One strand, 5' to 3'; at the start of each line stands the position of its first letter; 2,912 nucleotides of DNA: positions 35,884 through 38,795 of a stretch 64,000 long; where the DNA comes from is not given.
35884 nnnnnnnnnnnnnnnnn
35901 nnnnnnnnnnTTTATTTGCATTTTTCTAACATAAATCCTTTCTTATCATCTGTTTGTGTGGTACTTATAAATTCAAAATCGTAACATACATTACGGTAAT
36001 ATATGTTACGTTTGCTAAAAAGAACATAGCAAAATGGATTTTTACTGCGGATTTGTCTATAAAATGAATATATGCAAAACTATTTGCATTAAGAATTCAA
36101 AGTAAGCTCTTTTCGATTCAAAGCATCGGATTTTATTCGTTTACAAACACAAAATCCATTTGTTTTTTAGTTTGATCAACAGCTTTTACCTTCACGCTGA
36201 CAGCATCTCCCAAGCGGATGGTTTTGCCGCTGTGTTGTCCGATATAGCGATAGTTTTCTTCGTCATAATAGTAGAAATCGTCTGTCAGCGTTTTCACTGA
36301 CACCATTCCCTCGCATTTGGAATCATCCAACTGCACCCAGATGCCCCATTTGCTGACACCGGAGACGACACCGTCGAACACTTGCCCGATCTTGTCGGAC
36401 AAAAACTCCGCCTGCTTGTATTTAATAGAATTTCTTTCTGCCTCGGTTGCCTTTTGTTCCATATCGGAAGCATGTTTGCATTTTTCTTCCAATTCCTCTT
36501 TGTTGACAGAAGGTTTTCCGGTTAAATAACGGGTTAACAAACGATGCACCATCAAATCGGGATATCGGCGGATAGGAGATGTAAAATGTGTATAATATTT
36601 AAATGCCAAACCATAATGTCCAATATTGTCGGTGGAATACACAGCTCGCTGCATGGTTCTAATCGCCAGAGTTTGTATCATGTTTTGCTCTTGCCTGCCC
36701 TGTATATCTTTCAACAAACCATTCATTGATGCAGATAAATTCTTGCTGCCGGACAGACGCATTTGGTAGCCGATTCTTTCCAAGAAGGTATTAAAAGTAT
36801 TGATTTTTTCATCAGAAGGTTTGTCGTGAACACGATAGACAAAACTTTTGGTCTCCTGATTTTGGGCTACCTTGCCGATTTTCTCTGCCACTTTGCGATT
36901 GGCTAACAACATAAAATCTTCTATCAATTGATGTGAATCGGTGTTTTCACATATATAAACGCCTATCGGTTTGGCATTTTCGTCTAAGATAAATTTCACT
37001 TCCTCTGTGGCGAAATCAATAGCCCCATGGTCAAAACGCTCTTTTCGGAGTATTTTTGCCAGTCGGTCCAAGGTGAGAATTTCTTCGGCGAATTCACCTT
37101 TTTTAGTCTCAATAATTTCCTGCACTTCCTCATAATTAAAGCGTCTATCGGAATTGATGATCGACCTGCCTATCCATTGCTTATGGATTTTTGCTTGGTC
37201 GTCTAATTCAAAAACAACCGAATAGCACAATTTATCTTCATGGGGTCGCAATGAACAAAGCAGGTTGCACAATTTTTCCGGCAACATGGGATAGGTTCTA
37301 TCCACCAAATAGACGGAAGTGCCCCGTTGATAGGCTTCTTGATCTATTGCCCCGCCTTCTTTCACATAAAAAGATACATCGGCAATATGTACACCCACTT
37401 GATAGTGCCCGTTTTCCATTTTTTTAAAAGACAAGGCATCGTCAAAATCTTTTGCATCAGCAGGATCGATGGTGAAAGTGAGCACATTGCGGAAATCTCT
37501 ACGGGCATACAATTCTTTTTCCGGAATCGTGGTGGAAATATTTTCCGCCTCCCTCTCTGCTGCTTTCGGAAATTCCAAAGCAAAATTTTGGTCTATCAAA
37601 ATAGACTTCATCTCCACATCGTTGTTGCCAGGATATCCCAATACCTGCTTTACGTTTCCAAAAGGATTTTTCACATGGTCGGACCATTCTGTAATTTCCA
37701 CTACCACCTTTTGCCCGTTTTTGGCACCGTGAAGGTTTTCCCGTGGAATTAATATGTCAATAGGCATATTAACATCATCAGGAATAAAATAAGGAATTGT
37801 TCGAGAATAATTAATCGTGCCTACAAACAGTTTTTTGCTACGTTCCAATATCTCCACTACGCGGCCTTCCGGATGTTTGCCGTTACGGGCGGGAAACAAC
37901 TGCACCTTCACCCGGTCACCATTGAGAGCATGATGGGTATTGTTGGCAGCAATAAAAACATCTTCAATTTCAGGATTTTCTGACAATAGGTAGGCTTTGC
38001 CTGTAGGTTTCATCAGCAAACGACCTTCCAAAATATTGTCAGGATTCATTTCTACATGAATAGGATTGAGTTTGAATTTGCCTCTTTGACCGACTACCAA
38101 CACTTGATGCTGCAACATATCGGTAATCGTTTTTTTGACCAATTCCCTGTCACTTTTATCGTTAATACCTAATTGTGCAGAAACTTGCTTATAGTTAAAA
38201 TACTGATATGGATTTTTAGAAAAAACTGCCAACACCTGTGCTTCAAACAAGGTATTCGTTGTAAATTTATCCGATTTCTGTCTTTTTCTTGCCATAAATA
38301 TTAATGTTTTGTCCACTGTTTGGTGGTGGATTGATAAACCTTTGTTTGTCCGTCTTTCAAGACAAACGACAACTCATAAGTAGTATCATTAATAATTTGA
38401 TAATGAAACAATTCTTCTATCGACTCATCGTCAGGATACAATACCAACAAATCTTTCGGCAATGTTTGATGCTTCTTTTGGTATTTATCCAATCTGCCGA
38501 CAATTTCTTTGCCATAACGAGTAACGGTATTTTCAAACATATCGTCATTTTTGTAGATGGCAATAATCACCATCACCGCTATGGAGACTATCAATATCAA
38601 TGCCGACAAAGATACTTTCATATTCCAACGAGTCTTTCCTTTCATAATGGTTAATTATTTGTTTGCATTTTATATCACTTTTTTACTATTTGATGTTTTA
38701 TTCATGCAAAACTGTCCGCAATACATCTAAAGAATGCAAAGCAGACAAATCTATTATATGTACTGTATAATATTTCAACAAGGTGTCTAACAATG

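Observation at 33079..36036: AbiE operon and ATPase gene are separated by three copies of one spacer: a cassette-array-like organisation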

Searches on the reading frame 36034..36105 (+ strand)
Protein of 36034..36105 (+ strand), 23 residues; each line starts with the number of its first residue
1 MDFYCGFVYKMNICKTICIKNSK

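Call 6: search_protein_families(library=pfam, proteins=[window:36034-36105:+])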
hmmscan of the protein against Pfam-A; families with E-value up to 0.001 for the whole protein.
window:36034-36105:+ (23 aa): 0 families

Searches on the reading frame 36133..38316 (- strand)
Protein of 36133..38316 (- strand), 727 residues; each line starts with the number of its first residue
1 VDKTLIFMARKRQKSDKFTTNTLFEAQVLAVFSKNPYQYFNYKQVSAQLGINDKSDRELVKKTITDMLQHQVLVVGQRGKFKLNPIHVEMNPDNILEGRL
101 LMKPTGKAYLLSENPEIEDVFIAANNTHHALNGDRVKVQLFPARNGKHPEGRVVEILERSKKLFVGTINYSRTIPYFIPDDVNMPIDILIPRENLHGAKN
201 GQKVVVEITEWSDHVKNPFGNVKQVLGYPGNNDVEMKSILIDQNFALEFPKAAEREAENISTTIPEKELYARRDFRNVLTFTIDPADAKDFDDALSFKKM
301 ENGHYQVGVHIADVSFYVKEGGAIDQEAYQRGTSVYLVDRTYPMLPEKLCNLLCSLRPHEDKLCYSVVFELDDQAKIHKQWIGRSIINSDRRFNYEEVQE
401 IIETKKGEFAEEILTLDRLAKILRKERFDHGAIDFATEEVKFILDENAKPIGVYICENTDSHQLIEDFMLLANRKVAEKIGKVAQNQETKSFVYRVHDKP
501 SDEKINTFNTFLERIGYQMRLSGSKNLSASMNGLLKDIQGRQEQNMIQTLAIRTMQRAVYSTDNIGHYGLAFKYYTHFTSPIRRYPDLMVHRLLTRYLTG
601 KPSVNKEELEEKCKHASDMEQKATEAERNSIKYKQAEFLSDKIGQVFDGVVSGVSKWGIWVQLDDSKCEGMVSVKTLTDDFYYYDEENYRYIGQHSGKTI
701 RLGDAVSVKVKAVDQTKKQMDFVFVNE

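Call 6: search_protein_families(library=pfam, proteins=[window:36133-38316:-])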
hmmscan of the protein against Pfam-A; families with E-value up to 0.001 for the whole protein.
window:36133-38316:- (727 aa): 7 families
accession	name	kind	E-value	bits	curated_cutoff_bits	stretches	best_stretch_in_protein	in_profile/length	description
PF00773.25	RNB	-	1.9e-115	386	29.3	1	272-599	1-325/326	RNB domain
PF17876.7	CSD2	-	4.5e-30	104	26.2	2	176-250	1-74/74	Cold shock domain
PF08206.17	OB_RNB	-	2.4e-15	56.4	24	1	98-156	1-58/58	Ribonuclease B OB domain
PF00575.29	S1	-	1.2e-11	45.2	22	1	641-721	2-70/74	S1 RNA binding domain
PF17849.7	OB_Dis3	-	5.3e-11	42.9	22.8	1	177-243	4-76/77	Dis3-like cold-shock domain 2 (CSD2)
PF18614.7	RNase_II_C_S1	-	3.5e-07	30.4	26.6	0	645-673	1-29/59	RNase II-type exonuclease C-terminal S1 domain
PF25049.1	OB_HELZ2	-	2.6e-06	27.6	29.3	0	88-161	12-89/90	3'-5' exoribonuclease HELZ2, OB-fold domain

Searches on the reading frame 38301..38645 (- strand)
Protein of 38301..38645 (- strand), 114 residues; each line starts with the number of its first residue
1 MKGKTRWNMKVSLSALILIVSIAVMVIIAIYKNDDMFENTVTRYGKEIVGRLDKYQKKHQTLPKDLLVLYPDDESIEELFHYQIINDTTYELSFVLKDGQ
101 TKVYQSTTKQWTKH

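Call 25: find_encoding_contigs(protein=window:38301-38645:-, flank=9000, max_places=10)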
Protein window:38301-38645:- (114 aa): 21 contigs read that carry it; 8 places shown.
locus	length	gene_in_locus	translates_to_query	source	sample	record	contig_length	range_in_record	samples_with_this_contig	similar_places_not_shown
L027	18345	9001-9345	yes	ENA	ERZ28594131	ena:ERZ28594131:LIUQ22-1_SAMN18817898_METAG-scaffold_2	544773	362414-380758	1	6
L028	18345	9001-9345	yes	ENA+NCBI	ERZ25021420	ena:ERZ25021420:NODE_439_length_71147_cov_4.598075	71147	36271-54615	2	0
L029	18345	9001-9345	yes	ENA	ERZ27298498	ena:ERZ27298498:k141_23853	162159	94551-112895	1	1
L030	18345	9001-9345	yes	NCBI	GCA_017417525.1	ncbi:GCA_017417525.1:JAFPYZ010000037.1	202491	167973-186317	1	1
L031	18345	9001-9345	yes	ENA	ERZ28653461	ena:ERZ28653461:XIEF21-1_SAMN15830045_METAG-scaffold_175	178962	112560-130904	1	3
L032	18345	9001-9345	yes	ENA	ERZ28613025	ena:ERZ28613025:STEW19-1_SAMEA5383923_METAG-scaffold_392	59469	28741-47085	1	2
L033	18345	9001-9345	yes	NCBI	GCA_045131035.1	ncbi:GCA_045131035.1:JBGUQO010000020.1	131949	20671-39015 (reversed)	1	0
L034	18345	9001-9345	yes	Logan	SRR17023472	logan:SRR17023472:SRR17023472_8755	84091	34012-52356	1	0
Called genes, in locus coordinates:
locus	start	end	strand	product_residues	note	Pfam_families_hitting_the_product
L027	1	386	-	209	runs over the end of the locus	PF01966:HD (weak)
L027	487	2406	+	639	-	PF14121:Porin_10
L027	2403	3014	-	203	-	PF01694:Rhomboid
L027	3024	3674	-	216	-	PF01810:LysE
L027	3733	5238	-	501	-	PF03951:Gln-synt_N, PF00120:Gln-synt_C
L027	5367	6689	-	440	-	PF01554:MatE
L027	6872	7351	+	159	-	PF00383:dCMP_cyt_deam_1, PF14437:MafB19-deam, PF14439:Bd3614-deam (weak)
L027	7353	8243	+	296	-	PF03193:RsgA_GTPase (faint), PF00350:Dynamin_N (faint), PF01926:MMR_HSR1, PF02421:FeoB_N, PF00009:GTP_EFTU, PF16897:MMR_HSR1_Xtn (weak), PF07650:KH_2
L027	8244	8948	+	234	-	PF11967:RecO_N, PF02565:RecO_C (weak)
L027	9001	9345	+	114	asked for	-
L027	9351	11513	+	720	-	PF25049:OB_HELZ2 (faint), PF08206:OB_RNB, PF18614:RNase_II_C_S1 (faint), PF17849:OB_Dis3, PF17876:CSD2, PF00773:RNB, PF00575:S1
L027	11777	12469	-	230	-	PF08843:AbiEii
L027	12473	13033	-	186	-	-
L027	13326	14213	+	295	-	PF18962:Por_Secre_tail (weak)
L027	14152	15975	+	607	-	-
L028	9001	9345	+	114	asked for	-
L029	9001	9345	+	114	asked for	-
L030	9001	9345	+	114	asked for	-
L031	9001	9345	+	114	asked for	-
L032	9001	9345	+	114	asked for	-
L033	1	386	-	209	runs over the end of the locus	PF01966:HD (weak)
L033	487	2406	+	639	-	PF14121:Porin_10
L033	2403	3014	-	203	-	PF01694:Rhomboid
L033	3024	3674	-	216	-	PF01810:LysE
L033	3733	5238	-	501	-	PF03951:Gln-synt_N, PF00120:Gln-synt_C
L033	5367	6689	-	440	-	PF01554:MatE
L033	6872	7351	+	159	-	PF00383:dCMP_cyt_deam_1, PF14437:MafB19-deam, PF14439:Bd3614-deam (weak)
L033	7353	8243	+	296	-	PF03193:RsgA_GTPase (faint), PF00350:Dynamin_N (faint), PF01926:MMR_HSR1, PF02421:FeoB_N, PF00009:GTP_EFTU, PF16897:MMR_HSR1_Xtn (weak), PF07650:KH_2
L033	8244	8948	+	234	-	PF11967:RecO_N, PF02565:RecO_C (weak)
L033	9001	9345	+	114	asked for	-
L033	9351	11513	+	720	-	PF25049:OB_HELZ2 (faint), PF08206:OB_RNB, PF18614:RNase_II_C_S1 (faint), PF17849:OB_Dis3, PF17876:CSD2, PF00773:RNB, PF00575:S1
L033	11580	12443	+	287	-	-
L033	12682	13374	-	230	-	PF08843:AbiEii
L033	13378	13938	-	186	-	-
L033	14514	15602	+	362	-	PF18998:Flg_new_2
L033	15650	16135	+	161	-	-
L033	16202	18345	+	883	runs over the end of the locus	PF18962:Por_Secre_tail (weak)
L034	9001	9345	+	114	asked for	-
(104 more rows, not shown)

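Call 70: search_protein_families(library=pfam, proteins=[L033:11580-12443:+], max_evalue=0.01)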
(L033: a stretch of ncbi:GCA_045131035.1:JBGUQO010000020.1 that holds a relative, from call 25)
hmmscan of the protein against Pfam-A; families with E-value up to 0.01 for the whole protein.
L033:11580-12443:+ (287 aa): 0 families
